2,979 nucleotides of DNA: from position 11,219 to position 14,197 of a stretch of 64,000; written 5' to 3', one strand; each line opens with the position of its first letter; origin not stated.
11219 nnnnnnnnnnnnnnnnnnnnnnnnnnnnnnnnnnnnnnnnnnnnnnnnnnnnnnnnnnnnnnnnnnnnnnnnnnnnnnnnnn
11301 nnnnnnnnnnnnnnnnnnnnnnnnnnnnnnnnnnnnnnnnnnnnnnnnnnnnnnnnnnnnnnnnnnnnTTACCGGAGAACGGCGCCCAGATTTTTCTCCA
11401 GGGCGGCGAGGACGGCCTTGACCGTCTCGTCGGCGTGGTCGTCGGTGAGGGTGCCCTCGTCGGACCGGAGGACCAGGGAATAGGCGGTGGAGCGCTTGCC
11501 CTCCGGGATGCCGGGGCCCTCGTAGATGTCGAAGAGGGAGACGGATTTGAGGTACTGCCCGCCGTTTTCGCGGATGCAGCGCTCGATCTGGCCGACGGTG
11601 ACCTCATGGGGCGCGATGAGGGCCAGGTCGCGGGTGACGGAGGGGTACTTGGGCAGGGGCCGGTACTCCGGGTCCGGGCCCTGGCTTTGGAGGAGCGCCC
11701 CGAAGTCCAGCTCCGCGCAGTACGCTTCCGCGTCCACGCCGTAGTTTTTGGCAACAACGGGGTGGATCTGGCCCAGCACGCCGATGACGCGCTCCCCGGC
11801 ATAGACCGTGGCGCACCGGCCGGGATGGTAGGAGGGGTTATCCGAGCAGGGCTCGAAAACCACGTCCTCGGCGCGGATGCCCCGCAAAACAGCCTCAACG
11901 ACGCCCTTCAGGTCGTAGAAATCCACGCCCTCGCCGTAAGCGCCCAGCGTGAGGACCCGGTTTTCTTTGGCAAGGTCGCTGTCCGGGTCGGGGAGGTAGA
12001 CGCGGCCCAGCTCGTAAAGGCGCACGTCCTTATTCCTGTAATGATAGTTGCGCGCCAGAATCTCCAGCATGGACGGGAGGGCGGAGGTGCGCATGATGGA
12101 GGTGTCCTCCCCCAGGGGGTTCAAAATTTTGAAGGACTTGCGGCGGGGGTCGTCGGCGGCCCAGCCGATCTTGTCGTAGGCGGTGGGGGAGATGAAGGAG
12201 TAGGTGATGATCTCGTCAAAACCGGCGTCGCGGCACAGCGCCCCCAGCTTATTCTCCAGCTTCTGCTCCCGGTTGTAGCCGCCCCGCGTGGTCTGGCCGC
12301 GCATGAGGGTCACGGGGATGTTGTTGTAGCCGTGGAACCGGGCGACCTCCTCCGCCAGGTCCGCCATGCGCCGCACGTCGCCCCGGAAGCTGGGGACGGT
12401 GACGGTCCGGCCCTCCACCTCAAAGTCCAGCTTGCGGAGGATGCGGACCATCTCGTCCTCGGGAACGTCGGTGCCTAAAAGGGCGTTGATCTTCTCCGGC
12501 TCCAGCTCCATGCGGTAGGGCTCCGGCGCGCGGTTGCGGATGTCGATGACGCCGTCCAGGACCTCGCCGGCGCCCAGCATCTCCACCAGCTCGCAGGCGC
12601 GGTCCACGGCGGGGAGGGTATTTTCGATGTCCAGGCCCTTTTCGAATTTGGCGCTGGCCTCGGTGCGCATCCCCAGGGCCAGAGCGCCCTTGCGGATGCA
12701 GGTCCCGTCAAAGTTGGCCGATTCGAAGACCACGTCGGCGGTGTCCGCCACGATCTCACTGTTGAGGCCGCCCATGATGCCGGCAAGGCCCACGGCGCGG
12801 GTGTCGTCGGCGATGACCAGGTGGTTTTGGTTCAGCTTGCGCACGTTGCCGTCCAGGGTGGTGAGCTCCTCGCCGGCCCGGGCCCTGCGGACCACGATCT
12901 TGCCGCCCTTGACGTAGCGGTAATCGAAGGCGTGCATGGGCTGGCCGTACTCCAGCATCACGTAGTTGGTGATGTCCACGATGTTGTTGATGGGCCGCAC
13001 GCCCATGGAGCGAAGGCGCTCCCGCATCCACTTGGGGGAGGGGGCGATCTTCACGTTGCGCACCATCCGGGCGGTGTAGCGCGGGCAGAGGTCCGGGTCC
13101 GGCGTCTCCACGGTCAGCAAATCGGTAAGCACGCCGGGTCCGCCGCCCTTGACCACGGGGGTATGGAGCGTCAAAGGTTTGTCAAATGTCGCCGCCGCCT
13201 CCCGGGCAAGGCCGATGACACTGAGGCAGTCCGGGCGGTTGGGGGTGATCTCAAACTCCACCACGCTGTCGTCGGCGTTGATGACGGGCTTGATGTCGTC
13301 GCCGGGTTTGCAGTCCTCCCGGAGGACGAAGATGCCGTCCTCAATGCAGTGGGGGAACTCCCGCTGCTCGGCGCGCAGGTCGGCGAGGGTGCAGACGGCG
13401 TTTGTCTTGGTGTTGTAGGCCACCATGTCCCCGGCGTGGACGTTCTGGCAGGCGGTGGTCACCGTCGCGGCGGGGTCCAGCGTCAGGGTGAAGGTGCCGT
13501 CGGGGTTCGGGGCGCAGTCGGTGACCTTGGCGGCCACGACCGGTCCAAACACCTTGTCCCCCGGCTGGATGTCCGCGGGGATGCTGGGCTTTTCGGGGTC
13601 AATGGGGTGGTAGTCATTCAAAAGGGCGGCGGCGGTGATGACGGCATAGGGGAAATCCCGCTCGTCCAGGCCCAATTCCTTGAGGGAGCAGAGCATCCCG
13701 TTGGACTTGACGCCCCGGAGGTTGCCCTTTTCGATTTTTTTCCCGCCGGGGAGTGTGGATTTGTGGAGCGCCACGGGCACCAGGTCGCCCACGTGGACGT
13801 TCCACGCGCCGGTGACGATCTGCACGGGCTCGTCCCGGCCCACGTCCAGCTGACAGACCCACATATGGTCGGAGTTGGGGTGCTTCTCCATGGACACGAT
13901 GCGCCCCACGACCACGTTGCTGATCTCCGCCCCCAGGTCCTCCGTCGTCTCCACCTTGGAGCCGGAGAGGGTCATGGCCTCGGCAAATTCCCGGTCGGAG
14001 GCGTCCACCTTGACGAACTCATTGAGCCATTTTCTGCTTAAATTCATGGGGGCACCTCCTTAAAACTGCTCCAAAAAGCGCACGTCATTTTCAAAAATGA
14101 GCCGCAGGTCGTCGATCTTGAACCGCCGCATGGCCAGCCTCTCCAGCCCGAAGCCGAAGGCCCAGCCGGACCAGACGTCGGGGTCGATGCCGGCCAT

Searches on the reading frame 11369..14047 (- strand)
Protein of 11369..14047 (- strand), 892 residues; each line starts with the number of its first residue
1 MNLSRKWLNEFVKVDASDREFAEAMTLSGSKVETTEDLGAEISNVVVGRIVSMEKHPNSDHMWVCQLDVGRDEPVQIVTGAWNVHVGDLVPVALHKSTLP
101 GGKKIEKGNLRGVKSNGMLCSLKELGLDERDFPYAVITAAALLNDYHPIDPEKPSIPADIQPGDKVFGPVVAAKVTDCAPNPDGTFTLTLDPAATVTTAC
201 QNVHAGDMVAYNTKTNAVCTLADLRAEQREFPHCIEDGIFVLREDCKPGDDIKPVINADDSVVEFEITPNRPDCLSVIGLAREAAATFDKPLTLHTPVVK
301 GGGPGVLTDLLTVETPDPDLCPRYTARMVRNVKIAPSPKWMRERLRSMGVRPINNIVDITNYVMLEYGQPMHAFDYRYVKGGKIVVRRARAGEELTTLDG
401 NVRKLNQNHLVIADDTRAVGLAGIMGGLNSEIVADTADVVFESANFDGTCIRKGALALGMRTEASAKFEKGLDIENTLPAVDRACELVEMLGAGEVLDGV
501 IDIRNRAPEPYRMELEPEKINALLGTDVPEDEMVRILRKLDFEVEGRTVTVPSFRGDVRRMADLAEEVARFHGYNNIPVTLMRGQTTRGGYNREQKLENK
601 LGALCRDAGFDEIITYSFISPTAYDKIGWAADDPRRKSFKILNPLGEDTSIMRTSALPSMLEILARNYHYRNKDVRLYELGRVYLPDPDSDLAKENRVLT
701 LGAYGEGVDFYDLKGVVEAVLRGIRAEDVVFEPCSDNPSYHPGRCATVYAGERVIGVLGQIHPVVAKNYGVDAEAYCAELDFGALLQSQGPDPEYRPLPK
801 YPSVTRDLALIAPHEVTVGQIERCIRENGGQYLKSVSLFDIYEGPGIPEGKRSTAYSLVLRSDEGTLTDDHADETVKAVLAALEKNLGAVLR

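Call 5: search_protein_families(library=pfam, proteins=[window:11369-14047:-])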
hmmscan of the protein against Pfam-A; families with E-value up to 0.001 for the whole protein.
window:11369-14047:- (892 aa): 5 families
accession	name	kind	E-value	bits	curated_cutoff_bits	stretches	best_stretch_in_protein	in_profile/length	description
PF17759.6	tRNA_synthFbeta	-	1e-69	234.7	22.4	1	577-782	1-214/214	Phenylalanyl tRNA synthetase beta chain CLM domain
PF03483.22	B3_4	-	2.1e-68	229.8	29.3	1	321-491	2-172/174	B3/4 domain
PF03147.19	FDX-ACB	-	4.6e-29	101.1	31.1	1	799-892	1-94/94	Ferredoxin-fold anticodon binding domain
PF03484.21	B5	-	3.3e-21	75.7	28.6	1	513-574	1-67/67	tRNA synthetase B5 domain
PF01588.26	tRNA_bind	-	3.5e-18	65.9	27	1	45-129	1-79/96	Putative tRNA binding domain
